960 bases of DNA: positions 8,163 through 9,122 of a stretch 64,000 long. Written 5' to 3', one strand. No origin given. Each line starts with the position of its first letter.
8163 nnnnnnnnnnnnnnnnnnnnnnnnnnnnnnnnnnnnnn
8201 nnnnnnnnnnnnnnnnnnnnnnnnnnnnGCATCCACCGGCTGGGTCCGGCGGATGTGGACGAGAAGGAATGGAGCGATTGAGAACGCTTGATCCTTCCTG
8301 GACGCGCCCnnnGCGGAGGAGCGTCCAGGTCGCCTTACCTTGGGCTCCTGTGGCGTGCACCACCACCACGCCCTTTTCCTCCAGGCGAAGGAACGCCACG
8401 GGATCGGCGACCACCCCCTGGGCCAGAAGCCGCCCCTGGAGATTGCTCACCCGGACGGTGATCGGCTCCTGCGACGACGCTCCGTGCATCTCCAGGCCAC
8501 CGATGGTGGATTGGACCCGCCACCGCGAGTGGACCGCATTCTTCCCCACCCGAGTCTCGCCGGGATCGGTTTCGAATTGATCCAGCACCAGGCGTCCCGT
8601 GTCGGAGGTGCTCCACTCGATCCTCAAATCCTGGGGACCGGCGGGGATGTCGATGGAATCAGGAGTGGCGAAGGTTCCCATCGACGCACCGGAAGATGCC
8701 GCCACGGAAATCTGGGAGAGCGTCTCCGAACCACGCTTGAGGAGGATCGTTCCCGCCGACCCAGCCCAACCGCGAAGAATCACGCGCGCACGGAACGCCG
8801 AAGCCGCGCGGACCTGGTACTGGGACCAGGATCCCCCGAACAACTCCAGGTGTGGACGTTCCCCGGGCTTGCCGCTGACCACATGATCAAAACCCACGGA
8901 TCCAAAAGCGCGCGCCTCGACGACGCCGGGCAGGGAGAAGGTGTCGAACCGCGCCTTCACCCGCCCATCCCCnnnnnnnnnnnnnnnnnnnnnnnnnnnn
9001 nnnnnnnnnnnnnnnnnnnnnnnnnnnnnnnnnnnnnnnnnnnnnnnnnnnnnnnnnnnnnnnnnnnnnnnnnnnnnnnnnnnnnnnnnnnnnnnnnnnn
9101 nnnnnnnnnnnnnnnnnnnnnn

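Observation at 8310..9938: GH5-like secreted protein with both catalytic glutamates apparently replaced (NEP to YEG/shifted; TEFG to NQLS) plus T9SS-type CTD: a possible pseudo-glycosidase or binding protein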

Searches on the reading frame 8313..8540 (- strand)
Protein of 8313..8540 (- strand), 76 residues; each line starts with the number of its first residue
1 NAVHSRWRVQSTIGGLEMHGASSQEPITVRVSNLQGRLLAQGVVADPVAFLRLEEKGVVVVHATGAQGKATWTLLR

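Call 18: search_protein_families(library=pfam, proteins=[window:8313-8540:-], max_evalue=10)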
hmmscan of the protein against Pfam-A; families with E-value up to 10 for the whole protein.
seq(76 aa): 2 families
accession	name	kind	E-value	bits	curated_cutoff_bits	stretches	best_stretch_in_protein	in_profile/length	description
PF09544.15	DUF2381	-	0.011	15.5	29.2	1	12-74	160-221/288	Protein of unknown function (DUF2381)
PF19910.5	DUF6383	-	0.027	15.1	23.7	1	6-66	11-67/74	Domain of unknown function (DUF6383)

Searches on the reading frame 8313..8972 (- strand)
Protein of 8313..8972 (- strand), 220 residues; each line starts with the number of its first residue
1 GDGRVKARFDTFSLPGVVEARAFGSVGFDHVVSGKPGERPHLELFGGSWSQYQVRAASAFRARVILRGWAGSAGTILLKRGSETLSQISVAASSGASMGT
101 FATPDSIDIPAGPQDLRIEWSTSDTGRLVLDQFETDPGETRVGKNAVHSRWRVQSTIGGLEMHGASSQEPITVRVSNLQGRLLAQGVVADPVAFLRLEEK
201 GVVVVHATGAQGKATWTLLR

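Call 17: search_solved_structures(query=window:8313-8972:-, max_evalue=10, show_alignments=2)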
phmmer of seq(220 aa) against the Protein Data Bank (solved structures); distinct sequences matched with E-value up to 10: 0.

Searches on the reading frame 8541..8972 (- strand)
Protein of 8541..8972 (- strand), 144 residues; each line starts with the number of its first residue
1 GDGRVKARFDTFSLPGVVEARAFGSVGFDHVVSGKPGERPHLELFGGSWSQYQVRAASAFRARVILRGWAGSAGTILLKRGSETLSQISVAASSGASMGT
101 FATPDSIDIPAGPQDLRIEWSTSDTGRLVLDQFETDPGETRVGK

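Call 18: search_protein_families(library=pfam, proteins=[window:8541-8972:-], max_evalue=10)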
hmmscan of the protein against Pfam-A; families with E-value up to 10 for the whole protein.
seq(144 aa): 1 family
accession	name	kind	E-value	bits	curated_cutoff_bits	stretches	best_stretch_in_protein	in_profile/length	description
PF03422.21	CBM_6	-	0.069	13.9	28.9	1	47-133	31-121/125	Carbohydrate binding module (family 6)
